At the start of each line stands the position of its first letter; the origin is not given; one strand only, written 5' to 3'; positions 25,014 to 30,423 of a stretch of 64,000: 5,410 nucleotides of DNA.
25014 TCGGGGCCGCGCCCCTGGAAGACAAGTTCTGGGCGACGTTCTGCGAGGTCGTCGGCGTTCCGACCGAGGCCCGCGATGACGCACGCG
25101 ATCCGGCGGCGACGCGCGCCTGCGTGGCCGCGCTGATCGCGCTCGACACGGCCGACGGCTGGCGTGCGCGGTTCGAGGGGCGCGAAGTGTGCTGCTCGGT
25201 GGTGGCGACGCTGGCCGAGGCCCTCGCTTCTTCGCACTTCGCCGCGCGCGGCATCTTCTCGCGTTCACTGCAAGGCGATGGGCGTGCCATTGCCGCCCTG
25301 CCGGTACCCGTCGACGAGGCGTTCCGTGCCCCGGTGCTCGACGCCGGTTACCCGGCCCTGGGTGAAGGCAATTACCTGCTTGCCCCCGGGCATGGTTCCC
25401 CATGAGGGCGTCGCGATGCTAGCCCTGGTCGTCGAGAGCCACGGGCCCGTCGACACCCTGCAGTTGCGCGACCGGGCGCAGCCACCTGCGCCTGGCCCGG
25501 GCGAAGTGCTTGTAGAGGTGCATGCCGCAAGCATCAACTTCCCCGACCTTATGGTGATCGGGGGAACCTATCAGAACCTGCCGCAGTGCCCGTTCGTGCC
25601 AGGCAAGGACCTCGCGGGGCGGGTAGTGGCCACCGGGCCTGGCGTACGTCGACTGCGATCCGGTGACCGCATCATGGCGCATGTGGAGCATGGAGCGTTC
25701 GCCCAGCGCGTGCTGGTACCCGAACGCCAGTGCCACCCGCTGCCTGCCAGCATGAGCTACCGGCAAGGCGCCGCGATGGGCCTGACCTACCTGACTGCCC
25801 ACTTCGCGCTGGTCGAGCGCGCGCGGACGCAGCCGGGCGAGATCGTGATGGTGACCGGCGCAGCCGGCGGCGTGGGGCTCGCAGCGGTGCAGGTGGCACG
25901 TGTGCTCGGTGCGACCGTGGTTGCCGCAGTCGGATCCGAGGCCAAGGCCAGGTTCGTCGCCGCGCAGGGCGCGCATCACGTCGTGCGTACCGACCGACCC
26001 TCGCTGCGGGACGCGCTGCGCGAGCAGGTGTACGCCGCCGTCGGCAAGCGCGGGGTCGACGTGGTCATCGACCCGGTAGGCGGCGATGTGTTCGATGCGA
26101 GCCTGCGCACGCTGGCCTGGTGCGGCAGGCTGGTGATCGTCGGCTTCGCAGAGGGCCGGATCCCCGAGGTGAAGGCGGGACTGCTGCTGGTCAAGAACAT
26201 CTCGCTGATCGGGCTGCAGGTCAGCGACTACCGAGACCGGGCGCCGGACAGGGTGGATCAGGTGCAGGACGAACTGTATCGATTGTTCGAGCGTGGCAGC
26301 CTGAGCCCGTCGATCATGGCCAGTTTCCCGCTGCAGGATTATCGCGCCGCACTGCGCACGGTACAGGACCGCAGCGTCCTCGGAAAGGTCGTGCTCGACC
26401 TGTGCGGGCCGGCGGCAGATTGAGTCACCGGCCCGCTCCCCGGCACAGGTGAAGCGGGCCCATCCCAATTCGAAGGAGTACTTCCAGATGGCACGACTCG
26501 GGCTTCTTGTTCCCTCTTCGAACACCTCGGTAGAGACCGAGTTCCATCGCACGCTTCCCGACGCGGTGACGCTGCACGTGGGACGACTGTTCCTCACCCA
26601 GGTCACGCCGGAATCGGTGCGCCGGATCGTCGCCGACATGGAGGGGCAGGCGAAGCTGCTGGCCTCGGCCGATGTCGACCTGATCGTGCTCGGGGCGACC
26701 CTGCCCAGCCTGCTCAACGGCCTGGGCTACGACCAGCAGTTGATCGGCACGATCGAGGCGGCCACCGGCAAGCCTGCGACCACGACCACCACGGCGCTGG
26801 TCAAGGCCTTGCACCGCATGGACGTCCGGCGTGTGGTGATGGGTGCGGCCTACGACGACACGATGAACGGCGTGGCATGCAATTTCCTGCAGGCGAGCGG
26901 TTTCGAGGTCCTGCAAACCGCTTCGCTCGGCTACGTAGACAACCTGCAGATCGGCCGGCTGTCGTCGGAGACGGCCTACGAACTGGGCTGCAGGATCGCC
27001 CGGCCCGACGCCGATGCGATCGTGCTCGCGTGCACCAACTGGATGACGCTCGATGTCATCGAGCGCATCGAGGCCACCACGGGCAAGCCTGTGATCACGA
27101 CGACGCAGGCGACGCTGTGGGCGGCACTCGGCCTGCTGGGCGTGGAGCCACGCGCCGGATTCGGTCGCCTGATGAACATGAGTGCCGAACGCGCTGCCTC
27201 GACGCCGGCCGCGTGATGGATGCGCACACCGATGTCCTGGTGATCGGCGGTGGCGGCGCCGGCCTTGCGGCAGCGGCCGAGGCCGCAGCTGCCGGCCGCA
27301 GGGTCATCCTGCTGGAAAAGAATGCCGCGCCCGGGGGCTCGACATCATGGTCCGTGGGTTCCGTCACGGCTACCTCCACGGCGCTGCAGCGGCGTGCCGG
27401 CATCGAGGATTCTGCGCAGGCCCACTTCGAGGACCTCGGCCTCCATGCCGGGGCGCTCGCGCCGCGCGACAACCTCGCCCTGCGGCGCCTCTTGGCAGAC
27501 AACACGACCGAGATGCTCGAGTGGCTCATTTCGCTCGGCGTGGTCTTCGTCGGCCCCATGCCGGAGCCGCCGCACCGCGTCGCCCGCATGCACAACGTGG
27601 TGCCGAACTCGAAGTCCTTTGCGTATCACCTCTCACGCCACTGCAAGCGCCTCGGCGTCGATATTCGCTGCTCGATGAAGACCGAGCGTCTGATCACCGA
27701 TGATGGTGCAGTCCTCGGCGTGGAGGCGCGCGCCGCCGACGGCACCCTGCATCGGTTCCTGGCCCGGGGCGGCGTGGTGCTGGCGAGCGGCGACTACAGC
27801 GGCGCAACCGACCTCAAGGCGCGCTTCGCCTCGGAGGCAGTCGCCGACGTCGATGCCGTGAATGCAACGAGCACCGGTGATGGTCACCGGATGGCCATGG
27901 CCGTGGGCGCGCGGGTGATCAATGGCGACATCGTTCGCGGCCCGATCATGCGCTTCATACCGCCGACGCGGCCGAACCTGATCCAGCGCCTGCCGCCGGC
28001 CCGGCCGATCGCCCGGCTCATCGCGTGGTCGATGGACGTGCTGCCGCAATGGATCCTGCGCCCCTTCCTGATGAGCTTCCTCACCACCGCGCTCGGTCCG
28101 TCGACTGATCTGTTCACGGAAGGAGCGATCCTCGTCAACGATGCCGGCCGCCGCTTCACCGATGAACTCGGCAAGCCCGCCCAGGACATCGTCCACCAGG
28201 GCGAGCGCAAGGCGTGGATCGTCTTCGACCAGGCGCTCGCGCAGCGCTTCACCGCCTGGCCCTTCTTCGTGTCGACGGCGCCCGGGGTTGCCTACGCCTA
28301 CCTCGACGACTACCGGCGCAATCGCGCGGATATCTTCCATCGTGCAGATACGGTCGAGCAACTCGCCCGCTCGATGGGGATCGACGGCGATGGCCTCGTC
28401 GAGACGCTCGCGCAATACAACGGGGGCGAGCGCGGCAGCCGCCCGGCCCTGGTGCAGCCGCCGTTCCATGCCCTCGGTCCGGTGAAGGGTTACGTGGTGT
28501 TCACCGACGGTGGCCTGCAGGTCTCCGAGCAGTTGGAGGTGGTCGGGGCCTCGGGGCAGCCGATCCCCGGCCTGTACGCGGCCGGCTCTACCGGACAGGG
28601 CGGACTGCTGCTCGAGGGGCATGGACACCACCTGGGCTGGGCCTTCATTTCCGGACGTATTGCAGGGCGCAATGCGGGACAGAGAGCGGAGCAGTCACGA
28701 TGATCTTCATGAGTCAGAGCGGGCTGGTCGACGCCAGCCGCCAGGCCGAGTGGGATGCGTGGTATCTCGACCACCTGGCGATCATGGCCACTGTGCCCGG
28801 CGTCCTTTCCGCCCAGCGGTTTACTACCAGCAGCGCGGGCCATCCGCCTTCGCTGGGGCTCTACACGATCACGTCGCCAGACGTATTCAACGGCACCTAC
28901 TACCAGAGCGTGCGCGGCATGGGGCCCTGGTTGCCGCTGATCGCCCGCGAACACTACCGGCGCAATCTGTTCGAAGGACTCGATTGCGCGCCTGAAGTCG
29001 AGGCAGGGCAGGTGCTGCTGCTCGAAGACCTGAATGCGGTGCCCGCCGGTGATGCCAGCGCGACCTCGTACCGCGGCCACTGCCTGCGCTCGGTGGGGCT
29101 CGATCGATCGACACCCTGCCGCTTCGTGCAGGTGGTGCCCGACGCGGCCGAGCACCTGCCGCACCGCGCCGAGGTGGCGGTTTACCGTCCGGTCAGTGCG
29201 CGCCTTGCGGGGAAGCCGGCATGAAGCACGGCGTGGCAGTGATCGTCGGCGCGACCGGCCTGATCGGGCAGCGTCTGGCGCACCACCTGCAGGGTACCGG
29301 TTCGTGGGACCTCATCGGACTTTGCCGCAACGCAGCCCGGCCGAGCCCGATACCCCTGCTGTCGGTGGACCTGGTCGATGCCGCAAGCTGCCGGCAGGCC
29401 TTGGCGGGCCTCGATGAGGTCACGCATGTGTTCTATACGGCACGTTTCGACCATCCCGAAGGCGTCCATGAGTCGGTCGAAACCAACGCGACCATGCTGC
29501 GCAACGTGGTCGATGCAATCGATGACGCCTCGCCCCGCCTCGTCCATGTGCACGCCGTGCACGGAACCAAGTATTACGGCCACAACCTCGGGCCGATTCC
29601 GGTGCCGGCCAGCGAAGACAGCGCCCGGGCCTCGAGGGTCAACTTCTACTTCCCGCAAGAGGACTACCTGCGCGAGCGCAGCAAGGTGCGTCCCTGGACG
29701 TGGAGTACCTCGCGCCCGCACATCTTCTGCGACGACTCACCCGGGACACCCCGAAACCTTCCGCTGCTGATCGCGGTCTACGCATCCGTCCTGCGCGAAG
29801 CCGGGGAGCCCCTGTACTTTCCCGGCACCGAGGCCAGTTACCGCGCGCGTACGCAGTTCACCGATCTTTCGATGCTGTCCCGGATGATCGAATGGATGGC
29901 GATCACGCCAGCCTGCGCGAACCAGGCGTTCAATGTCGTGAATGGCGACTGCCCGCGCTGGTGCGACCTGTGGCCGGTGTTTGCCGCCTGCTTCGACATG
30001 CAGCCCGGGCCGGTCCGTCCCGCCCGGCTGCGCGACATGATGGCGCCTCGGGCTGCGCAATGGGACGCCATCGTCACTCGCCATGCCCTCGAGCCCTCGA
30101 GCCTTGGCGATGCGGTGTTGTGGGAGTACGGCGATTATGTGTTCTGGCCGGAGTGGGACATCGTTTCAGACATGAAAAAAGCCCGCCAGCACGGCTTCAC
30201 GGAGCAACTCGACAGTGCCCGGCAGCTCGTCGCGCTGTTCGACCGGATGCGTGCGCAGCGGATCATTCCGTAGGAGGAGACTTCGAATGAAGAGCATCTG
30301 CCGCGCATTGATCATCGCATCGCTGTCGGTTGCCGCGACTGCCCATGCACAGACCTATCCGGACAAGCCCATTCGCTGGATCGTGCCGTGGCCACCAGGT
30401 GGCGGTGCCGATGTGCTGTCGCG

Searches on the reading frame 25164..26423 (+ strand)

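Call 19: search_protein_families(library=pfam, proteins=[window:25164-26423:+], max_evalue=0.00001)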
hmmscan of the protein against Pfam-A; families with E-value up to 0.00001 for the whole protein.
window:25164-26423:+ (419 aa): 3 families
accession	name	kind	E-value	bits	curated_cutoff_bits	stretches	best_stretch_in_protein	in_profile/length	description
PF00107.32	ADH_zinc_N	-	7.6e-25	87.8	31.8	1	236-359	1-119/129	Zinc-binding dehydrogenase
PF08240.17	ADH_N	-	8.4e-18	65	23.5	1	111-194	1-103/104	Alcohol dehydrogenase GroES-like domain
PF13602.12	ADH_zinc_N_2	-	1.1e-16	62.5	27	1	269-411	2-134/134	Zinc-binding dehydrogenase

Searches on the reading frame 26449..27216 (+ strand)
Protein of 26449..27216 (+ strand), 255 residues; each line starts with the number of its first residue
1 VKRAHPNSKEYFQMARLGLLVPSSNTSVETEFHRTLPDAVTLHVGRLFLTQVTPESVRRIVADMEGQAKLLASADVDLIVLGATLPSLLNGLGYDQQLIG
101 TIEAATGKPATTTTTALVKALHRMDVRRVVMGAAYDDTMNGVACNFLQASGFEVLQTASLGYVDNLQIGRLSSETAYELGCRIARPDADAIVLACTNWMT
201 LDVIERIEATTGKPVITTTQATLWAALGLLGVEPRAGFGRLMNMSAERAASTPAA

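Call 19: search_protein_families(library=pfam, proteins=[window:26449-27216:+], max_evalue=0.00001)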
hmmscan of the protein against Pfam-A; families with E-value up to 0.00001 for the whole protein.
window:26449-27216:+ (255 aa): 2 families
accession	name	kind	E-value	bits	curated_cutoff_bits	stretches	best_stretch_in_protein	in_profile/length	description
PF17645.6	Amdase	-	2.2e-37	129.4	25.9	1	17-241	1-227/228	Arylmalonate decarboxylase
PF01177.27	Asp_Glu_race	-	1.7e-09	38.2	31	1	18-226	2-211/211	Asp/Glu/Hydantoin racemase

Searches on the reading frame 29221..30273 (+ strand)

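Call 19: search_protein_families(library=pfam, proteins=[window:29221-30273:+], max_evalue=0.00001)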
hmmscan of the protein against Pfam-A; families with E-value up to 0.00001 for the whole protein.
window:29221-30273:+ (350 aa): 3 families
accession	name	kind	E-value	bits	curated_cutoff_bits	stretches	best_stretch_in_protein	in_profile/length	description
PF22917.2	PRISE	-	5.5e-25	88.7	27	1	56-350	72-394/394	PRISE-like Rossmann-fold domain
PF01370.27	Epimerase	-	5.7e-10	39.4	20.9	1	7-124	2-124/240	NAD dependent epimerase/dehydratase family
PF13460.12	NAD_binding_10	-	4.4e-06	27.1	27.2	1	10-117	1-103/184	NAD(P)H-binding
